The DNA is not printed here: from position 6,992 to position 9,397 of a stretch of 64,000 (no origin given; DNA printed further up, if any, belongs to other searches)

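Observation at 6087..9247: Operon next to tRNA-Val encoding a signal-peptide Toprim-domain protein and a secreted EEP nuclease with a shared post-signal motif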

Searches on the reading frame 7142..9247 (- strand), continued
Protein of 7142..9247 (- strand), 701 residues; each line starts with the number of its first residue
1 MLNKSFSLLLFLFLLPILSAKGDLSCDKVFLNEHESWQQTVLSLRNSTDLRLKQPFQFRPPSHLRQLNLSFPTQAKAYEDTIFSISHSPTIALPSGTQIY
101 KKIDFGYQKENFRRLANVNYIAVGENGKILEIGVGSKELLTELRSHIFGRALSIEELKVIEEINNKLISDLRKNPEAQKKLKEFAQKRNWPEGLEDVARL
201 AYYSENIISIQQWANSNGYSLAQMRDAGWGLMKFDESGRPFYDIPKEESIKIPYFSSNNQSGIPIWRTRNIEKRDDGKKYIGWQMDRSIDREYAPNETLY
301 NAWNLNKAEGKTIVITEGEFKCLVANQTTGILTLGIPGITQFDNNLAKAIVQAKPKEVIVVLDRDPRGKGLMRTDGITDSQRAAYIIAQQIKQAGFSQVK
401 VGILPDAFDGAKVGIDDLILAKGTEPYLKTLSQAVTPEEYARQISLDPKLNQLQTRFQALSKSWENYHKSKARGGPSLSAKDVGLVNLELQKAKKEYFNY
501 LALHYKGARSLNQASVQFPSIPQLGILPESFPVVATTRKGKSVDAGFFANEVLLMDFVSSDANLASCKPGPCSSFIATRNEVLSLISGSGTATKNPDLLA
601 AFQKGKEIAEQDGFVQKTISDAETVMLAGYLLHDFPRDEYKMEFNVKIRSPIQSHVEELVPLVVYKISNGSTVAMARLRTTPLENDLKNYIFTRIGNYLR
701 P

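Call 32: fold_search(model_id=the predicted structure, library=pdb)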
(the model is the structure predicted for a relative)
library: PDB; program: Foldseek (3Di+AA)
matches with E <= 10: 886; with E <= 0.001: 30
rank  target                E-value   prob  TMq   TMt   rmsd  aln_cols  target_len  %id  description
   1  5guj                  6.5e-12  1.00  0.34  0.69   8.4       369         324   16  Crystal structure of the Bacillus subtilis DnaG RNA Polymerase Domain, natural degradation of full length DnaG (released 2017-04-19)
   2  4edg                  5.6e-11  1.00  0.32  0.65  10.2       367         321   17  The structure of the S. aureus DnaG RNA Polymerase Domain bound to ATP and Manganese (released 2012-07-25)
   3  1eqn_A                1.9e-10  1.00  0.32  0.66   8.5       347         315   13  E.COLI PRIMASE CATALYTIC CORE (released 2000-06-30)
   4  4e2k                  2.0e-10  1.00  0.32  0.66  10.3       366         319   16  The structure of the S. aureus DnaG RNA Polymerase Domain (released 2012-08-01)
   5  1dd9                  2.3e-10  1.00  0.31  0.65   9.1       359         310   13  STRUCTURE OF THE DNAG CATALYTIC CORE (released 2000-04-07)
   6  1eqn_E                3.1e-10  1.00  0.31  0.66   9.8       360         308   15  E.COLI PRIMASE CATALYTIC CORE (released 2000-06-30)
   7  3b39_B                4.3e-10  1.00  0.32  0.68   8.8       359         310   14  Structure of the DnaG primase catalytic domain bound to ssDNA (released 2008-01-15)
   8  5vaz_A                7.4e-10  1.00  0.33  0.67   9.6       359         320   17  Crystal structure of a DNA primase domain from Pseudomonas aeruginosa (released 2017-04-05)
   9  2au3                  7.4e-10  1.00  0.33  0.54  19.9       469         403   13  Crystal Structure of the Aquifex aeolicus primase (Zinc Binding and RNA Polymerase Domains) (released 2005-11-15)
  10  1eqn_C                8.2e-10  1.00  0.31  0.64   8.6       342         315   14  E.COLI PRIMASE CATALYTIC CORE (released 2000-06-30)
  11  3b39_A                8.7e-10  1.00  0.32  0.67   9.3       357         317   15  Structure of the DnaG primase catalytic domain bound to ssDNA (released 2008-01-15)
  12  1eqn_D                1.8e-09  1.00  0.31  0.64   8.3       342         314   14  E.COLI PRIMASE CATALYTIC CORE (released 2000-06-30)
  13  5vaz_B                1.9e-09  1.00  0.31  0.64   9.5       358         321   16  Crystal structure of a DNA primase domain from Pseudomonas aeruginosa (released 2017-04-05)
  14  5w33                  2.2e-09  1.00  0.33  0.69   5.4       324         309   15  Crystal structure of the RNA polymerase domain (RPD) of Mycobacterium tuberculosis primase DnaG (released 2018-03-28)
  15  1dde                  2.2e-09  1.00  0.32  0.68   9.3       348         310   14  STRUCTURE OF THE DNAG CATALYTIC CORE (released 2000-04-07)
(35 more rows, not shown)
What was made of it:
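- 7733..8677 (-): DnaG-type RNA-polymerase-domain core (about residues 191-505): N-subdomain with motifs IKIPYF / WRTRN / KKYIGW, Toprim, helical hairpin. Foldseek top 20 PDB hits are all DnaG RPDs (5guj E=6.5e-12, TMt 0.69) (call 32).
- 7973..8320 (-): Toprim domain (residues 310-425) with E317, D363-x-D365, D416-D417. RNase M5 Toprim structural match, TMt 0.74-0.77 (call 32).
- On Toprim domain superfamily: Structural match to RNase M5 and DnaG Toprim (call 32).
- On DnaG-type primase (catalytic core): Foldseek top 20 hits are all DnaG RPDs, TMt 0.63-0.69, E down to 6.5e-12 (call 32).
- Closest known: Toprim nucleases. Same: RNase M5 Toprim superposes with TMt 0.74-0.77 (call 32).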

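Call 38: search_solved_structures(query=A1, max_evalue=1, show_alignments=2)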
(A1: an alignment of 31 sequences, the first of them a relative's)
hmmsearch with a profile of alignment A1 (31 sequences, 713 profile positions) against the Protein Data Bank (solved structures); distinct sequences matched with E-value up to 1: 1.
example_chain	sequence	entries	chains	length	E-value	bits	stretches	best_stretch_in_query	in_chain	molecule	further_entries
5guj_A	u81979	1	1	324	0.00077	21.2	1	173-302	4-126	DNA primase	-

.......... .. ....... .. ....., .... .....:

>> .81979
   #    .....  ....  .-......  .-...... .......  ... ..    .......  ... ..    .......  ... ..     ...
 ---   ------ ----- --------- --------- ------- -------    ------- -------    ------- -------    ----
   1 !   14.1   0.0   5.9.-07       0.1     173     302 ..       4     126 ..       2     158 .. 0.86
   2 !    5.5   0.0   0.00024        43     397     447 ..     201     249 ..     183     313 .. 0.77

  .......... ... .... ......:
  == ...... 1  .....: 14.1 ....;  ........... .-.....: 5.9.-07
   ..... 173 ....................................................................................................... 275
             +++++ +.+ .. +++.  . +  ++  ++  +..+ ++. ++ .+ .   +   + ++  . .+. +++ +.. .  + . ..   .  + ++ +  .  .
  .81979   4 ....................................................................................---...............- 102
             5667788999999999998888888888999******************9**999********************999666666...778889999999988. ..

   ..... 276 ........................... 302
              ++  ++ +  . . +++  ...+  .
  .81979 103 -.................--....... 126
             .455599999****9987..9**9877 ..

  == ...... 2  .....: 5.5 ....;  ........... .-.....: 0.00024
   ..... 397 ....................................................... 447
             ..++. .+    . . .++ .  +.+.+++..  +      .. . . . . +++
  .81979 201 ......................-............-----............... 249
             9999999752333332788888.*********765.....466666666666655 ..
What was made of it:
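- The N-subdomain motifs align with B. subtilis DnaG: IKIPFF with RVMFPI, WRTR with FSGR, PKYLSWP with PKYMNSP (call 38).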

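Call 49: search_protein_representatives(alignment_id=A1)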
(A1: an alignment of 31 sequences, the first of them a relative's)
Query: 31 sequences, 713 profile positions. Proteins with E-value up to 0.001 (for the whole library): 529; up to 1e-10: 91; up to 1e-30: 67. The best 150 are listed.
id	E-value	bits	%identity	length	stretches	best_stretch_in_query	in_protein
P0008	5.5e-275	930.7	-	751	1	5-713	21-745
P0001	1.9e-271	919.0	-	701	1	24-713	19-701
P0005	2.2e-269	912.2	-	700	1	6-713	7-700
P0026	5.2e-264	894.5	-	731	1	5-713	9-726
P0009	5.9e-260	881.1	-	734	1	5-712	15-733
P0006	6.3e-260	881.0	-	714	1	58-713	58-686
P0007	9.3e-252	854.0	-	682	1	26-712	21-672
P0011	1.0e-251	853.8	-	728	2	1-603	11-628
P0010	3.4e-247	838.9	-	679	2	17-583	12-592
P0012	3.6e-244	828.9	-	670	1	6-713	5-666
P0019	1.0e-238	810.8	-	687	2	1-604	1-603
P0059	1.8e-238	810.0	-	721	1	24-712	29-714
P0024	8.5e-237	804.5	-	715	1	1-713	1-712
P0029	9.1e-234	794.5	-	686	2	4-606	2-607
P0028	1.4e-230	784.0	-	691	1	23-712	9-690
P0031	1.7e-228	777.1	-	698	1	8-712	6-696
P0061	1.6e-207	707.7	-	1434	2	52-698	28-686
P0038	4.7e-195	666.5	-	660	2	9-553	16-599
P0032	3.4e-159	548.0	-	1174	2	293-712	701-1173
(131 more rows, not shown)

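Call 51: search_protein_families(library=padloc, proteins=[P0001, P0061, P0032], max_evalue=0.01)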
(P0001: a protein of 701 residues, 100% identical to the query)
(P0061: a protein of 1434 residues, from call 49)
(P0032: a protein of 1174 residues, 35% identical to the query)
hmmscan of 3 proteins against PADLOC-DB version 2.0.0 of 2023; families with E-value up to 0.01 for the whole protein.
P0001 (701 aa): 1 family
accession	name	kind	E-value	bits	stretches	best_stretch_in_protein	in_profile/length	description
PDLC03800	RTasDnaG-like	-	0.0011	15.8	1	252-373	239-343/550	DRT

P0061 (1434 aa): 1 family
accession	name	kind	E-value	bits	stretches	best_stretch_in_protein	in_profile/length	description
PDLC03800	RTasDnaG-like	-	3.7e-05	20.7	1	227-391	224-359/550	DRT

P0032 (1174 aa): 0 families
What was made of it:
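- There is a weak PADLOC hit to a DRT-associated DnaG-like protein (E=1e-3, call 51).
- Tried and rejected: Known defence systems: only sub-threshold PADLOC hits, namely RTasDnaG-like (E=1e-3) and a spurious SLATT hit on the signal peptide (call 51).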

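Call 52: search_protein_families(library=phrogs, proteins=[P0001, P0061], max_evalue=0.01)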
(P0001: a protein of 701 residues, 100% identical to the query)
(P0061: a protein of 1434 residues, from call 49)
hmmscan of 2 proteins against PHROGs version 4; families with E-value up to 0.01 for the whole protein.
P0001 (701 aa): 3 families
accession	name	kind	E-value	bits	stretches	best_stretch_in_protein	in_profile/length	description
phrog_47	-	DNA, RNA and nucleotide metabolism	9.3e-13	48.6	1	156-369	106-288/947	DNA primase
phrog_849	-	DNA, RNA and nucleotide metabolism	0.00081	19.4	1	297-374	226-305/435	DNA primase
phrog_239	-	DNA, RNA and nucleotide metabolism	0.00091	19.2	1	294-331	178-214/801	DNA primase/helicase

P0061 (1434 aa): 3 families
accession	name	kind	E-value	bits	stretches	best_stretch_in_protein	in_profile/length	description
phrog_47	-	DNA, RNA and nucleotide metabolism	9.9e-15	55.1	1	200-364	149-294/947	DNA primase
phrog_239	-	DNA, RNA and nucleotide metabolism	3.5e-07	30.6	1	239-334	143-222/801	DNA primase/helicase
phrog_849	-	DNA, RNA and nucleotide metabolism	0.0097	15.9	0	169-333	146-276/435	DNA primase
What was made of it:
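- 7733..8677 (-): Profile vs PDB sequences hits 5guj, E=7.7e-4 (call 38). phrog_47 DNA primase E=9.3e-13 (call 52).
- On DnaG-type primase (catalytic core): Profile hit to 5guj (call 38). phrog_47 (call 52).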

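Call 57: search_protein_families(library=pfam, proteins=[L007:5024-6526:+, L007:6468-7676:+, L007:9122-9775:+, L008:8068-8970:+, L008:8984-9754:+, L008:5348-6451:+, L008:16027-18702:+, L008:14525-15133:-, L008:6585-7361:-, L016:11908-14154:+], max_evalue=0.001)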
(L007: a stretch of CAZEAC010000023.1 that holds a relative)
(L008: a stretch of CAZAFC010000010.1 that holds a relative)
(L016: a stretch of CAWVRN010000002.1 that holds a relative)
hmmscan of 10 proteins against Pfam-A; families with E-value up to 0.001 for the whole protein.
L007:5024-6526:+ (501 aa): 6 families
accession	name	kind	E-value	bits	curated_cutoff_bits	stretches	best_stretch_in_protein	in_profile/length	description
PF01406.26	tRNA-synt_1e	-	2.1e-120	402.1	27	1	28-324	2-300/301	tRNA synthetases class I (C) catalytic domain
PF09190.17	DALR_2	-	7.1e-13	49.3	22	1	353-403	1-55/57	DALR domain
PF09334.17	tRNA-synt_1g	-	9.3e-13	48.1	20.1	2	46-119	11-84/391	tRNA synthetases class I (M)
PF00133.28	tRNA-synt_1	-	3.8e-10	39.5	22.7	1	238-310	335-408/414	tRNA synthetases class I (I, L, M and V)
PF23493.1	CysS_C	-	4.5e-08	33.5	23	1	451-489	9-47/51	Cysteinyl-tRNA ligase anticodon binding domain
PF01921.24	tRNA-synt_1f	-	1.3e-06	28.1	27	1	273-333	277-338/360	tRNA synthetases class I (K)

L007:6468-7676:+ (403 aa): 2 families
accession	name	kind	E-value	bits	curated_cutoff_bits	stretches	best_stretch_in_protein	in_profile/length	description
PF01266.30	DAO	-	3.4e-35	122.6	27.9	1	42-369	1-330/353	FAD dependent oxidoreductase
PF13450.12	NAD_binding_8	-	1.9e-05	25.3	21.9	1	45-73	1-29/68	NAD(P)-binding Rossmann-like domain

L007:9122-9775:+ (218 aa): 2 families
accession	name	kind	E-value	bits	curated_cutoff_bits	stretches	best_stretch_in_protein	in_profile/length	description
PF00035.32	dsrm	-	1.1e-21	77.5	23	2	37-108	2-66/66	Double-stranded RNA binding motif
PF03368.19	Dicer_dimer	-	3.7e-05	24.1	23.7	0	171-212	33-73/89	Dicer dimerisation domain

L008:8068-8970:+ (301 aa): 2 families
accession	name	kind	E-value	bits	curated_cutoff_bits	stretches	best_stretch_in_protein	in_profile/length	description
PF01636.29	APH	-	4.7e-21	76.1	23.2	1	69-247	32-227/239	Phosphotransferase enzyme family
PF03881.20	Fructosamin_kin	-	5.8e-07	29.5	22.4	1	53-134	37-117/288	Fructosamine kinase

L008:8984-9754:+ (257 aa): 1 family
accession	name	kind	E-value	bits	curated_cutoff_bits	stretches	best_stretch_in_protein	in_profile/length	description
PF00459.30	Inositol_P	-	1.4e-39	136.7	27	1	4-246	3-257/271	Inositol monophosphatase family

L008:5348-6451:+ (368 aa): 1 family
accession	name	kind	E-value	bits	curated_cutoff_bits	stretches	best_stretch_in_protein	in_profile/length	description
PF01408.29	GFO_IDH_MocA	-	1.6e-15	58.2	24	1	8-139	3-118/120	Oxidoreductase family, NAD-binding Rossmann fold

L008:16027-18702:+ (892 aa): 1 family
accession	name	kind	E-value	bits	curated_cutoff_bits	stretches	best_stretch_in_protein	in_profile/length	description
PF00094.30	VWD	-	1.3e-14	55.2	22.9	1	427-580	4-152/156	von Willebrand factor type D domain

L008:14525-15133:- (203 aa): 2 families
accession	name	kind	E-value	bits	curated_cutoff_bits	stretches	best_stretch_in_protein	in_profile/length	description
PF08327.17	AHSA1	-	2.5e-17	63.7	22.1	1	73-169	2-100/125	Activator of Hsp90 ATPase homolog 1-like protein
PF10604.15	Polyketide_cyc2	-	3.5e-09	37.5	27.4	1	63-196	2-134/142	Polyketide cyclase / dehydrase and lipid transport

L008:6585-7361:- (259 aa): 4 families
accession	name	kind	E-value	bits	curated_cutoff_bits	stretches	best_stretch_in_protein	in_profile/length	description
PF12697.13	Abhydrolase_6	-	4.6e-17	63.8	26.3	1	25-247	1-215/217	Alpha/beta hydrolase family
PF00561.26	Abhydrolase_1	-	2.5e-15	57.3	25.8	1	25-146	3-124/245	alpha/beta hydrolase fold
PF12146.15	Hydrolase_4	-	8.9e-10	38.7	27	1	24-137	6-118/239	Serine aminopeptidase, S33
PF02230.22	Abhydrolase_2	-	3.4e-05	24.2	23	1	84-137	102-155/217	Phospholipase/Carboxylesterase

L016:11908-14154:+ (749 aa): 0 families
